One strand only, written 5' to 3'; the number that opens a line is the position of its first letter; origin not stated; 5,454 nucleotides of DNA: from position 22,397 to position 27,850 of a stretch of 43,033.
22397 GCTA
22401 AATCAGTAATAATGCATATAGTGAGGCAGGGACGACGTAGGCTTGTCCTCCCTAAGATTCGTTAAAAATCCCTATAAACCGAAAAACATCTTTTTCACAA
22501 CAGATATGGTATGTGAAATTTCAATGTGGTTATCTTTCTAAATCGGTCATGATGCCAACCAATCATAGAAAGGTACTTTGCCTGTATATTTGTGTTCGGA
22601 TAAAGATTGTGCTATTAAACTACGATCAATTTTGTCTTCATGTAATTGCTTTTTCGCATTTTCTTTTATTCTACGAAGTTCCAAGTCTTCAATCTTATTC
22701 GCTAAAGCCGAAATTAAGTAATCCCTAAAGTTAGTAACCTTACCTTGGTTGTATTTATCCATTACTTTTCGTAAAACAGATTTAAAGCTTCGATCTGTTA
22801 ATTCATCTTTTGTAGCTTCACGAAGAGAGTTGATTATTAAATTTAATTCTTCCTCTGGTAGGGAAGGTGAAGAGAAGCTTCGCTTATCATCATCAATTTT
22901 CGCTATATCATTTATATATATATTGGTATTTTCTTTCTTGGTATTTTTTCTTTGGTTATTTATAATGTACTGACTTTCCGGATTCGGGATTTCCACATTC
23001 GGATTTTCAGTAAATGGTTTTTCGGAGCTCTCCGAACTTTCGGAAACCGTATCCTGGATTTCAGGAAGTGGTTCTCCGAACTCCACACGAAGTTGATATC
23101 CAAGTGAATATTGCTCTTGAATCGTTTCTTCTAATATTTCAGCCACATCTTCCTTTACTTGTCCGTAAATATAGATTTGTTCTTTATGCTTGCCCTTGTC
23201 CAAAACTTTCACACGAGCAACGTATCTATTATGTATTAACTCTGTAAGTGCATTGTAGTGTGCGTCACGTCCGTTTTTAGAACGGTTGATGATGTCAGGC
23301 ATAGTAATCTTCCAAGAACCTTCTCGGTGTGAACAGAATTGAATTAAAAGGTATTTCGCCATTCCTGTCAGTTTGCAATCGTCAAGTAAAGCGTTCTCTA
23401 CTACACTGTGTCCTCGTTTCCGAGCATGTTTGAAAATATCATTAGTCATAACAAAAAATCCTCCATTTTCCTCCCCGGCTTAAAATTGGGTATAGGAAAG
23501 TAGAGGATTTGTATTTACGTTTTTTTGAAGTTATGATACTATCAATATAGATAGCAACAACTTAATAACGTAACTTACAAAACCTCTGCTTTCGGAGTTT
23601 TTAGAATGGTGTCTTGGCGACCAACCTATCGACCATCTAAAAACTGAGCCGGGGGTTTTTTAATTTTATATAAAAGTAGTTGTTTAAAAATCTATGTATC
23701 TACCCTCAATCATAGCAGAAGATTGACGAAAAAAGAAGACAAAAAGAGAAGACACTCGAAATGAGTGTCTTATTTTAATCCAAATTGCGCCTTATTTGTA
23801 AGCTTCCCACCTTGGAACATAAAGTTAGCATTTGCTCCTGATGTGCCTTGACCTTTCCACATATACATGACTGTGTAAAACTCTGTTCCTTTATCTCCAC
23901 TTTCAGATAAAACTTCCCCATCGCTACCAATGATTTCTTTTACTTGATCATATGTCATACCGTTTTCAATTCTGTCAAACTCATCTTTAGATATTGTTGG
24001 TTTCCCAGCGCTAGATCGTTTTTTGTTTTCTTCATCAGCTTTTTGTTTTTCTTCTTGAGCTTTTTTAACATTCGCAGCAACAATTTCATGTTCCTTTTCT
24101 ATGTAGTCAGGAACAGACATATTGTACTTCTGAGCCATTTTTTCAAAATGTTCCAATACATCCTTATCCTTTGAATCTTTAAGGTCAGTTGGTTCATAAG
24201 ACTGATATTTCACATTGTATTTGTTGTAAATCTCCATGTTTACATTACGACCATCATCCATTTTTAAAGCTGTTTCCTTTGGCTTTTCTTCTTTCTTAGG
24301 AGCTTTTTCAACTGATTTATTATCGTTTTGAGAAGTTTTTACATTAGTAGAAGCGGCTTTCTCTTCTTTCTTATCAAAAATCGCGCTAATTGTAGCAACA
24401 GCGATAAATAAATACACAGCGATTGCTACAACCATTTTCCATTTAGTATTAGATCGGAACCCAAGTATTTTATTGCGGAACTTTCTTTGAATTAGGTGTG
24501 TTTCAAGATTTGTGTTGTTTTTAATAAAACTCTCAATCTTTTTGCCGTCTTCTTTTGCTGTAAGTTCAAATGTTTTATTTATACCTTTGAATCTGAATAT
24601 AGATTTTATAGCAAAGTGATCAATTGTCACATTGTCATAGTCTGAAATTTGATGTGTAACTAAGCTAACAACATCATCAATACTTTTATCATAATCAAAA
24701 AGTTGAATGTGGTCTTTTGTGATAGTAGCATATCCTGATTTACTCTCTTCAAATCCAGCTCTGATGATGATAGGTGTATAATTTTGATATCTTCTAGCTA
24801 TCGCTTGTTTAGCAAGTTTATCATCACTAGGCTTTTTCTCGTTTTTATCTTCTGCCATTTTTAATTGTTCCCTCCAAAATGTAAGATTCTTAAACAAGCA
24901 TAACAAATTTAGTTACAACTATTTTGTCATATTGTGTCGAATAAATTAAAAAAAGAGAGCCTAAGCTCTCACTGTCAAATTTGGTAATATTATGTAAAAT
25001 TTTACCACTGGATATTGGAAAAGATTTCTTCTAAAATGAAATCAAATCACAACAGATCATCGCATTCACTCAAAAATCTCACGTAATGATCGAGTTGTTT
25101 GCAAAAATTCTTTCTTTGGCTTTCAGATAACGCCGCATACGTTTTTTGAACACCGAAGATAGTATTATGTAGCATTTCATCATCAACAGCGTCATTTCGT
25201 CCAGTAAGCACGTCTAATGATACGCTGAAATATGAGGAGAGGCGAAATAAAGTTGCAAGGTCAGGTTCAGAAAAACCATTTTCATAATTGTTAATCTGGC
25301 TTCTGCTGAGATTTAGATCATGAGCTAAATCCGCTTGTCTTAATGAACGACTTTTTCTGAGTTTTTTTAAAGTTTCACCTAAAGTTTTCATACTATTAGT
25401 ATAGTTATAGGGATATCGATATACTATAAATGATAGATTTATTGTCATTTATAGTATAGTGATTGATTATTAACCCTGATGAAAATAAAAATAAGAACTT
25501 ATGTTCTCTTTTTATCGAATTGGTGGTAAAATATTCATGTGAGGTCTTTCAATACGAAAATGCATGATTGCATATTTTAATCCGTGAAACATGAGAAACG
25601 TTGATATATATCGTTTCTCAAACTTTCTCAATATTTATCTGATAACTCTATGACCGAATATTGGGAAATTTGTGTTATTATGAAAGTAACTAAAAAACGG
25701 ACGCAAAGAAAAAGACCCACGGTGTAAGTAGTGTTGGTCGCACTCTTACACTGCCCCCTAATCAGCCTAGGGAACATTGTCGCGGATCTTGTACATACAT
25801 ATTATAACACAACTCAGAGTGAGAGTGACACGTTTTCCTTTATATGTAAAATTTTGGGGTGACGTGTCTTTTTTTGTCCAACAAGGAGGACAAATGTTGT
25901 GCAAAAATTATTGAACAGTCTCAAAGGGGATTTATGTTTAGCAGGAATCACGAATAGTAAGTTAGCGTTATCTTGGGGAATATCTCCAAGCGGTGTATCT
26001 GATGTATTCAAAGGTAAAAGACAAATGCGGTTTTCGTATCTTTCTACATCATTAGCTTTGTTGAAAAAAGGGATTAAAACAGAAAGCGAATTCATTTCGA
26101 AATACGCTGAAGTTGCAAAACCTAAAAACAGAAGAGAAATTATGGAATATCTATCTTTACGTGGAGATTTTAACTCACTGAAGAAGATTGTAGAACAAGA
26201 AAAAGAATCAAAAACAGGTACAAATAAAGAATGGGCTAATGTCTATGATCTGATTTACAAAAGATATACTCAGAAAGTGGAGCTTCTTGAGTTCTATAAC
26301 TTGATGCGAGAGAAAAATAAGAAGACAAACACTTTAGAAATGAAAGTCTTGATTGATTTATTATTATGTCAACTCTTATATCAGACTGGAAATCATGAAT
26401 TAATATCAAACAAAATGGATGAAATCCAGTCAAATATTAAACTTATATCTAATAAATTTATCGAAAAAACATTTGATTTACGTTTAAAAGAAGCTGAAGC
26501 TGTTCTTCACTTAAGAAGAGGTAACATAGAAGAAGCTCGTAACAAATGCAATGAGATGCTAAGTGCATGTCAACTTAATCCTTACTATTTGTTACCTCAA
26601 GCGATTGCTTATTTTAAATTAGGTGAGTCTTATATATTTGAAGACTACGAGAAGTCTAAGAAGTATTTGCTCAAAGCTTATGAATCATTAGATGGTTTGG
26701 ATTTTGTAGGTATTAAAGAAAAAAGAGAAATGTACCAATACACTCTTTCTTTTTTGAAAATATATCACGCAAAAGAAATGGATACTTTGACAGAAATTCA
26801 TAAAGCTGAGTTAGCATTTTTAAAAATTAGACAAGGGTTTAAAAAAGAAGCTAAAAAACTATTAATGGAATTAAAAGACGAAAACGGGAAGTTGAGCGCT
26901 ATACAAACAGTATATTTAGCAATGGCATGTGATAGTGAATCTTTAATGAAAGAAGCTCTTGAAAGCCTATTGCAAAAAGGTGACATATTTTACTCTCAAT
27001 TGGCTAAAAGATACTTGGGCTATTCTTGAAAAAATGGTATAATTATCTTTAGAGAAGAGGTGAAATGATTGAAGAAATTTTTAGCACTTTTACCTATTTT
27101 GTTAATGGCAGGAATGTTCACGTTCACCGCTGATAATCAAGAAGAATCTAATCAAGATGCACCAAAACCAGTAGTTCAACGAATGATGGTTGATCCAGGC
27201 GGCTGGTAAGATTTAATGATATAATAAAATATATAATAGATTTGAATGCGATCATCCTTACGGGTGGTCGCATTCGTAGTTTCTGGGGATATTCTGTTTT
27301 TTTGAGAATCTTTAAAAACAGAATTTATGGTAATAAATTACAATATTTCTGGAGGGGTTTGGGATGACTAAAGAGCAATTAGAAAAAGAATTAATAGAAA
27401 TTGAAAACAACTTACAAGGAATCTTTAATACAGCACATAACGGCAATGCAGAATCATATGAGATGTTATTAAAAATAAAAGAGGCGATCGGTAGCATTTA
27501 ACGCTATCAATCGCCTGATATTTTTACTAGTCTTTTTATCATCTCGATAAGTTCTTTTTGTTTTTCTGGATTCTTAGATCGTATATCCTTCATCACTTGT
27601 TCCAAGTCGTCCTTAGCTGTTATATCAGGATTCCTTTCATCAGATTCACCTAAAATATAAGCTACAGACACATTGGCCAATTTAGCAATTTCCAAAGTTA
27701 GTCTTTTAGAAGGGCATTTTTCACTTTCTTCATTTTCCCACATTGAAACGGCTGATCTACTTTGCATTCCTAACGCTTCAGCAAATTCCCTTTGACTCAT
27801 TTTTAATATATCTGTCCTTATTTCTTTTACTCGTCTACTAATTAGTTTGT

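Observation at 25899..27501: Arbitrium-like peptide communication cassette (AimR-like receptor, unannotated AimP-like pro-peptide, AimX-position ORF) next to the CI/Cro switch of an apparently episomal phage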

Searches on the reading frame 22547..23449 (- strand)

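Call 40: search_protein_families(library=pfam, proteins=[window:22547-23449:-], max_evalue=0.001)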
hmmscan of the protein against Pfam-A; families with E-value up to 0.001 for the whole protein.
window:22547-23449:- (300 aa): 0 families

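Call 53: search_protein_families(library=ncbifam, proteins=[window:22547-23449:-], max_evalue=0.01)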
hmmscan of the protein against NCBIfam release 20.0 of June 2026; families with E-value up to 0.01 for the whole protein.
window:22547-23449:- (300 aa): 0 families

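Call 88: search_protein_families(library=phrogs, proteins=[window:22547-23449:-], max_evalue=0.001)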
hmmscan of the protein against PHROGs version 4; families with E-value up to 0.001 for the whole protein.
window:22547-23449:- (300 aa): 4 families
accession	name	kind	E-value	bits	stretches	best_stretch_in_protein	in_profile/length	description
phrog_15053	-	unknown function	3.3e-14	53.8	1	144-266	165-288/343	-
phrog_11718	-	unknown function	1.7e-09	39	1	4-85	2-82/105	-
phrog_1456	-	DNA, RNA and nucleotide metabolism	1.8e-08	34.8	1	12-201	11-180/365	DNA binding protein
phrog_23842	-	unknown function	0.00016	22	1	7-146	18-148/317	-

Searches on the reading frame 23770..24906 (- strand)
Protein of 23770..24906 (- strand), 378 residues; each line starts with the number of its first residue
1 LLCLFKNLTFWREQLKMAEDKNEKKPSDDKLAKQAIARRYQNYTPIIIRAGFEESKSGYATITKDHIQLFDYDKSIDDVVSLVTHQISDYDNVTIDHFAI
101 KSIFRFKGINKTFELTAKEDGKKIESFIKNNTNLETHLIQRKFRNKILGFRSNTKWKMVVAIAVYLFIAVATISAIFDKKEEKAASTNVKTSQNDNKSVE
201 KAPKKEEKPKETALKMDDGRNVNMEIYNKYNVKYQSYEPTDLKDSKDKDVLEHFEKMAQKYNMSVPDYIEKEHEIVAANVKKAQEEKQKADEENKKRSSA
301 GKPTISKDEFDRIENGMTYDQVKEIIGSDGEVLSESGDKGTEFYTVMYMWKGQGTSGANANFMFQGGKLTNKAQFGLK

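Call 3: search_protein_families(library=pfam, proteins=[window:23770-24906:-], max_evalue=1)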
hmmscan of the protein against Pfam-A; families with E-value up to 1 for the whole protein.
window:23770-24906:- (378 aa): 4 families
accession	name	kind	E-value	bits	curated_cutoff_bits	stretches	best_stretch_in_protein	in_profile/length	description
PF12978.13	DUF3862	-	7.1e-07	29.7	25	1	303-377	85-159/159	Domain of Unknown Function with PDB structure (DUF3862)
PF07467.17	BLIP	-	0.0027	18.7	26.7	2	308-377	3-67/123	Beta-lactamase inhibitor (BLIP)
PF04355.18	BamE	-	0.014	15.6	23.2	1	305-346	4-43/71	Outer membrane protein assembly factor BamE domain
PF12347.13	HJURP_C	-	0.11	12.7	22.7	1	237-283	13-59/60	Holliday junction regulator protein family C-terminal repeat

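Call 88: search_protein_families(library=phrogs, proteins=[window:23770-24906:-], max_evalue=0.001)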
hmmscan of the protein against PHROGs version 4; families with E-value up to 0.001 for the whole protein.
window:23770-24906:- (378 aa): 5 families
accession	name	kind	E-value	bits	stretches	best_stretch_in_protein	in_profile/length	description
phrog_37750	-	unknown function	1.5e-185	617.4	1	17-378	1-370/370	-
phrog_30016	-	unknown function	3.3e-80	269.2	1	17-191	1-178/184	-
phrog_6148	-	moron, auxiliary metabolic gene and host takeover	6.6e-19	69.5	1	281-378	30-134/214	beta-lactamase-inhibitor protein BLIP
phrog_25008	-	unknown function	1.7e-08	35.5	1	303-377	30-99/267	-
phrog_20876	-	DNA, RNA and nucleotide metabolism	1e-06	29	1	96-219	1-121/395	nuclease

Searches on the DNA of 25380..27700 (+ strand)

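Call 5: search_dna_similar(query=window:25700-27700:+, collection=phages, mode=near, max_rows=25)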
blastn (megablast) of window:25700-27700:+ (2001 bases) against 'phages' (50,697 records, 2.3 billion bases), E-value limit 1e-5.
Records with a match: 6; places in all: 6; records where one place covers at least 80% of the query: 0.
Best place of each record, by identity: 90-95% 4; 80-90% 2.
By first word of the organism name: Bacillus 6.
By host as written in the record: Bacillus thuringiensis 4; Bacillus cereus 2.
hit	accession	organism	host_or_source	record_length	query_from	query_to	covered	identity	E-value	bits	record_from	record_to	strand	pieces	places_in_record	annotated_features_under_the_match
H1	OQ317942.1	Bacillus phage 0105phi7-2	Bacillus thuringiensis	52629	10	213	10%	85.9%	3e-51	209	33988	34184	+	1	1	AimR-like quorum sensing transcription regulator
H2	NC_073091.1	Bacillus phage 0105phi7-2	Bacillus thuringiensis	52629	10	213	10%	85.9%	3e-51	209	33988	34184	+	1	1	AimR-like quorum sensing transcription regulator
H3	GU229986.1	Bacillus phage 250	Bacillus cereus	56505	10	196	9%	90.4%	3e-61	243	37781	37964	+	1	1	none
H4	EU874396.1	Bacillus phage IEBH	Bacillus thuringiensis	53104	10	196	9%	90.4%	3e-61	243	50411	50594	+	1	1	none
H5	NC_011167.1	Bacillus phage IEBH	Bacillus thuringiensis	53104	10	196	9%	90.4%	3e-61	243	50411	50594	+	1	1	none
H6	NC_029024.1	Bacillus phage 250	Bacillus cereus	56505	10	196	9%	90.4%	3e-61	243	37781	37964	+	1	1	none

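Call 6: search_dna_similar(query=window:25700-27700:+, collection=plasmids, mode=near, max_rows=25)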
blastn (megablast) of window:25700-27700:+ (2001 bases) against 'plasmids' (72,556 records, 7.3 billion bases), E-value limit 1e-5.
Records with a match: 26; places in all: 26; records where one place covers at least 80% of the query: 0.
Best place of each record, by identity: 90-95% 6; 80-90% 20.
By first word of the organism name: Bacillus 26.
By predicted mobility (MOB-suite, as given by PLSDB): non-mobilizable 26.
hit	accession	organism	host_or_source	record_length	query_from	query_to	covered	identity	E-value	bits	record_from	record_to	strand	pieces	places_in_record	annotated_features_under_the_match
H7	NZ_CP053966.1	Bacillus cereus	-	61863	1277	1610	17%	82.0%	8e-72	279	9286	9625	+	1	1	hypothetical protein | AimR family lysis-lysogeny pheromone receptor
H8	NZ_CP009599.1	Bacillus thuringiensis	-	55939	1277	1610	17%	81.6%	5e-69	270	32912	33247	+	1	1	hypothetical protein | AimR family lysis-lysogeny pheromone receptor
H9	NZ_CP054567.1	Bacillus thuringiensis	-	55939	1277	1610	17%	81.6%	5e-69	270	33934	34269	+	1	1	hypothetical protein | AimR family lysis-lysogeny pheromone receptor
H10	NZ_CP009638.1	Bacillus cereus 03BB108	Dust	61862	1289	1610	16%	82.5%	8e-72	279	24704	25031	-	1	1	hypothetical protein | AimR family lysis-lysogeny pheromone receptor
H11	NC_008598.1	Bacillus thuringiensis str. Al Hakam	-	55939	1289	1610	16%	82.1%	5e-69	270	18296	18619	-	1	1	hypothetical protein | AimR family lysis-lysogeny pheromone receptor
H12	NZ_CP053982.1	Bacillus thuringiensis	-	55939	1289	1610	16%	82.1%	5e-69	270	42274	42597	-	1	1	hypothetical protein | AimR family lysis-lysogeny pheromone receptor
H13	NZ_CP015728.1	Bacillus cereus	sludge of an anaerobic digestion reactor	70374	1683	1998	16%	83.5%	8e-77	296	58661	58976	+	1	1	helix-turn-helix transcriptional regulator | hypothetical protein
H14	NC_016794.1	Bacillus cereus F837/76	-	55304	1289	1610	16%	81.8%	2e-67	265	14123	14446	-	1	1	hypothetical protein | AimR family lysis-lysogeny pheromone receptor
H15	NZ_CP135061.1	Bacillus cereus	Plant,cell culture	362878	1683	1998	16%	81.6%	8e-67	263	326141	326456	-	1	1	transcriptional regulator | hypothetical protein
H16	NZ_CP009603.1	Bacillus cereus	soil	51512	10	226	11%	88.2%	1e-64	255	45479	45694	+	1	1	AimR family lysis-lysogeny pheromone receptor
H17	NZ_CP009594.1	Bacillus cereus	-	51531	10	226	11%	88.2%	1e-64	255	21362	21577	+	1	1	AimR family lysis-lysogeny pheromone receptor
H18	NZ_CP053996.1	Bacillus cereus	-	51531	10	226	11%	88.2%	1e-64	255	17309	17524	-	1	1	AimR family lysis-lysogeny pheromone receptor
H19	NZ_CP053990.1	Bacillus cereus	-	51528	10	226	11%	88.2%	1e-64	255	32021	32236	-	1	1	AimR family lysis-lysogeny pheromone receptor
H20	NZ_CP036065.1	Bacillus mycoides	cell culture,soil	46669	10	217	10%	91.0%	3e-71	278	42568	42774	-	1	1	AimR family lysis-lysogeny pheromone receptor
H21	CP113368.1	Bacillus paranthracis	bovine,mixed culture ...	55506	10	203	10%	90.3%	6e-63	250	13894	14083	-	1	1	AimR family lysis-lysogeny pheromone receptor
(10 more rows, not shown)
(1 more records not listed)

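Call 55: get_annotated_region(hit=H4, flank=2500)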
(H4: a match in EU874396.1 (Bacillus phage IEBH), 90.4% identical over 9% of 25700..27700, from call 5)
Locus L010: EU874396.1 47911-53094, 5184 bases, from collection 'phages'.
description: Bacillus phage IEBH, complete genome.
organism: Bacillus phage IEBH (NCBI taxid 2884422)
taxonomy: Viruses; Duplodnaviria; Heunggongvirae; Uroviricota; Caudoviricetes; Cecivirus; Cecivirus IEBH
host: Bacillus thuringiensis; source: -; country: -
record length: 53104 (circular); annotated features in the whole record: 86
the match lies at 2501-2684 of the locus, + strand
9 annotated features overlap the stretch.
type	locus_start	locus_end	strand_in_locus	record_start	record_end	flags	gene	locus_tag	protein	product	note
CDS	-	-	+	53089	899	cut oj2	-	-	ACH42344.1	hypothetical protein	-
CDS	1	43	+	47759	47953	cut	-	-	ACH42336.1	hypothetical protein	-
CDS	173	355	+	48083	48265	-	-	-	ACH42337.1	ABC transporter, permease protein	-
CDS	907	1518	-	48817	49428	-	-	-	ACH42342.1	hypothetical protein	-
CDS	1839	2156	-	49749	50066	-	-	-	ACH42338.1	prophage repressor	HTH-XRE superfamily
CDS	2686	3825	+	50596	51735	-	-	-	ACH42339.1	helix-turn-helix protein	potential repressor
CDS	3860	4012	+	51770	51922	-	-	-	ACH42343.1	hypothetical protein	-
CDS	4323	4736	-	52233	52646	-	-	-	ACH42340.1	helix-turn-helix domain protein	HTH-XRE superfamily; potential repressor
CDS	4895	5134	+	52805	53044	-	-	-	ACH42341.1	helix-turn-helix domain protein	HTH-XRE superfamily; potential repressor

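Call 61: search_rna_families(source=window, start=25380, end=25920, threshold=evalue, max_evalue=10)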
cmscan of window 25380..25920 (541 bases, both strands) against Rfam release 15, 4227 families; matches with E-value up to 10: 6.
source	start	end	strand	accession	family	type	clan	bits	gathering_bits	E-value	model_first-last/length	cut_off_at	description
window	25475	25545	+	RF01598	snoR23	Gene; snRNA; snoRNA; CD-box;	-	22.9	70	3.4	1-84/84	no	small nucleolar RNA snoR23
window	25567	25643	+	RF03592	mir-2567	Gene; miRNA;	-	20.3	79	0.35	1-83/83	no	mir-2567 microRNA precursor family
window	25556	25636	+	RF02729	JA01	Gene; sRNA;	-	16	111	6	1-153/153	no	Aggregatibacter sRNA JA01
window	25472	25527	+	RF00160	snoZ159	Gene; snRNA; snoRNA; CD-box;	CL00065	15.4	39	7.3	1-86/86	no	Small nucleolar RNA Z159/U59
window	25421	25457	+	RF02095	mir-2985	Gene; miRNA;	-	15.3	68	4.7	19-53/71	no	mir-2985 microRNA precursor family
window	25485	25502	+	RF03055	RAGATH-30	Gene; sRNA;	-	14.4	59.5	4.8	1-59/59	no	RAGATH-30 RNA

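Call 62: get_annotated_region(hit=H13, flank=2500)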
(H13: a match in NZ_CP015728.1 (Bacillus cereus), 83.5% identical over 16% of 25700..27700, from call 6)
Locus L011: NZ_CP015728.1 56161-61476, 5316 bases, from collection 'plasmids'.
description: Bacillus cereus strain A1 plasmid pBCA2, complete sequence
organism: Bacillus cereus (NCBI taxid 1396)
taxonomy: Bacteria; Bacillota; Bacilli; Bacillales; Bacillaceae; Bacillus; Bacillus cereus
host: -; source: sludge of an anaerobic digestion reactor; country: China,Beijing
typing (MOB-suite, as given by PLSDB): non-mobilizable; replicon rep_cluster_1520,rep_cluster_1575
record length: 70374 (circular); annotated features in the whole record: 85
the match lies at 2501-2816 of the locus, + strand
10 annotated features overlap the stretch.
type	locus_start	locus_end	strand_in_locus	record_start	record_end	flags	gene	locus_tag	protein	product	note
CDS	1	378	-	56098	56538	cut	-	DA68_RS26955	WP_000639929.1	hypothetical protein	-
CDS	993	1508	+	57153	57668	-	-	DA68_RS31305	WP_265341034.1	AimR family lysis-lysogeny pheromone receptor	-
CDS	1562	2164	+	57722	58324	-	-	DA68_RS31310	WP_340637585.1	AimR family lysis-lysogeny pheromone receptor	-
CDS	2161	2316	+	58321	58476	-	-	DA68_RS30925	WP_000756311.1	hypothetical protein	-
CDS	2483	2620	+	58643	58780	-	-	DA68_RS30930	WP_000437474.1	hypothetical protein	-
CDS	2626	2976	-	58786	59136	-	-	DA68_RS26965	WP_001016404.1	helix-turn-helix transcriptional regulator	-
CDS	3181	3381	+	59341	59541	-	-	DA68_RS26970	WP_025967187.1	helix-turn-helix transcriptional regulator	-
CDS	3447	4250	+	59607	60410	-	-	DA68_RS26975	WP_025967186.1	phage antirepressor KilAC domain-containing protein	-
CDS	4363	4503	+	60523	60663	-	-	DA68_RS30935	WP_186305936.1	hypothetical protein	-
CDS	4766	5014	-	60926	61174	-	-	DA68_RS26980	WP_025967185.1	hypothetical protein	-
